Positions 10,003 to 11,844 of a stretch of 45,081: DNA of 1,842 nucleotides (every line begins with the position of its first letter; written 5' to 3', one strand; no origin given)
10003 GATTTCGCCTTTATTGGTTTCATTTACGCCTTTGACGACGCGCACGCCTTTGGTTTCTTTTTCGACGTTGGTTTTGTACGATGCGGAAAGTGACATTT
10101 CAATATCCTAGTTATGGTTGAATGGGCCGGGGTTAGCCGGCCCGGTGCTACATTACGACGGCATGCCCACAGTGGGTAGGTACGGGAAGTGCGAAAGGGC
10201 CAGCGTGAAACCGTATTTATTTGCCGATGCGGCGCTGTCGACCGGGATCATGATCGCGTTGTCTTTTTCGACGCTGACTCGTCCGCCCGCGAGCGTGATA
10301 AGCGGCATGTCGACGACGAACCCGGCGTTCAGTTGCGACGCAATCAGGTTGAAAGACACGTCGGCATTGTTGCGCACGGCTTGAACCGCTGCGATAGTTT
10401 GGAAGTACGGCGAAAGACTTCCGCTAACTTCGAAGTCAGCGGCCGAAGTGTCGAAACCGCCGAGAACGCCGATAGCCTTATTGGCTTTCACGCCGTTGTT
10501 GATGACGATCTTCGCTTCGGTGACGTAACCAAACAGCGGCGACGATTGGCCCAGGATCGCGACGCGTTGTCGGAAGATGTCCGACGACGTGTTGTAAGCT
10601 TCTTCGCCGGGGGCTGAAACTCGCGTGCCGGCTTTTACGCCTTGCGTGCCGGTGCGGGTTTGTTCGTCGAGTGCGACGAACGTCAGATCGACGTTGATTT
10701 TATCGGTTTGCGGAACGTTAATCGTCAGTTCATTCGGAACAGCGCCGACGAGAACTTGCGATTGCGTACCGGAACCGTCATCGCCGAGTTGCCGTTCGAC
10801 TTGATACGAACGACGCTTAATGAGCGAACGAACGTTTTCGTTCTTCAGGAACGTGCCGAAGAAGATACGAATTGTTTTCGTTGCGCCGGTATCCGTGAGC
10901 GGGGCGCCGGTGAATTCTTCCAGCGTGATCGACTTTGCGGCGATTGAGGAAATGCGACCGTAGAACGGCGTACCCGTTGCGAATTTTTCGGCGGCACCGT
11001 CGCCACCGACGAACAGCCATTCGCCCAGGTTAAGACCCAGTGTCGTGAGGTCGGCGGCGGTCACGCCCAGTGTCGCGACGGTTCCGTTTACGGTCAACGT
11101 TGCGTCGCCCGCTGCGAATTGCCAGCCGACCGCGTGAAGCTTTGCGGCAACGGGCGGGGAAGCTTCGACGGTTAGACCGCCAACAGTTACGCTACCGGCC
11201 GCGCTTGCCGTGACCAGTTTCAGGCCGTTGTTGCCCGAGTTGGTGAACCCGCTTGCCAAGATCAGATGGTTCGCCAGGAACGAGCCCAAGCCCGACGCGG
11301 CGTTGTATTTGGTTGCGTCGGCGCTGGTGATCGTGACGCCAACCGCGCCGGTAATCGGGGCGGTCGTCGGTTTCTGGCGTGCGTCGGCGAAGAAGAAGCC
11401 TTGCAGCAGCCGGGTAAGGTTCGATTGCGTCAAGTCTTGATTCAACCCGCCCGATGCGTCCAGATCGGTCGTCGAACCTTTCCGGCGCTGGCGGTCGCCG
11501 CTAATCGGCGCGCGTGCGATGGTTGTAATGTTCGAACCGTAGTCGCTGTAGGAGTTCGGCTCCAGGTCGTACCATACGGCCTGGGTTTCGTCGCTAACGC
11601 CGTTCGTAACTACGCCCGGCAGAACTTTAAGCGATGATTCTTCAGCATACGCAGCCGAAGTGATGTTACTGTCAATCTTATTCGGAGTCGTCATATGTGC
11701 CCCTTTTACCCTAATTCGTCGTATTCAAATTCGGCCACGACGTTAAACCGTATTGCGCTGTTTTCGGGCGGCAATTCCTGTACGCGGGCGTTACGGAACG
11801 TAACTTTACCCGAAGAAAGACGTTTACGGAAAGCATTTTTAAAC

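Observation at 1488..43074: The octamer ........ occurs 25 times, genome-wide and mostly in one codon phase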

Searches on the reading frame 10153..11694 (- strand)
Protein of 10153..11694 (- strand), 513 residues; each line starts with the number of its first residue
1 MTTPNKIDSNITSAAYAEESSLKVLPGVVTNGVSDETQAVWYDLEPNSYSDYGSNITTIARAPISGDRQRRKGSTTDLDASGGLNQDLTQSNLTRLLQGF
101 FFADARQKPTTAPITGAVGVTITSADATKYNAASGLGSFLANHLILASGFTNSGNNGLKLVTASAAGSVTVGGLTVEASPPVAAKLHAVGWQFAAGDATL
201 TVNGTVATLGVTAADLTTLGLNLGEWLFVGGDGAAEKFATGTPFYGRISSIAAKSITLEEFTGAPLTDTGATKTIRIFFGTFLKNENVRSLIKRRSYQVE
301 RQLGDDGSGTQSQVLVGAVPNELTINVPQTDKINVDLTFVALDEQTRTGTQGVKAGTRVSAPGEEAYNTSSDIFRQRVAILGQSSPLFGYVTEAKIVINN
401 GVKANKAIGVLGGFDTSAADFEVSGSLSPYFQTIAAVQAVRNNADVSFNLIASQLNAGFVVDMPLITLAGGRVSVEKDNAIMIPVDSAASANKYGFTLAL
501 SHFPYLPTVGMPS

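Call 9: search_protein_families(library=pfam, proteins=[window:10153-11694:-])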
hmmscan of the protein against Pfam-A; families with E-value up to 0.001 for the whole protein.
window:10153-11694:- (513 aa): 1 family
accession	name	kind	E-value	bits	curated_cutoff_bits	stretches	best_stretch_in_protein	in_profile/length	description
PF18906.5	Phage_tube_2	-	1.8e-28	100.3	27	2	258-486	65-263/266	Phage tail tube protein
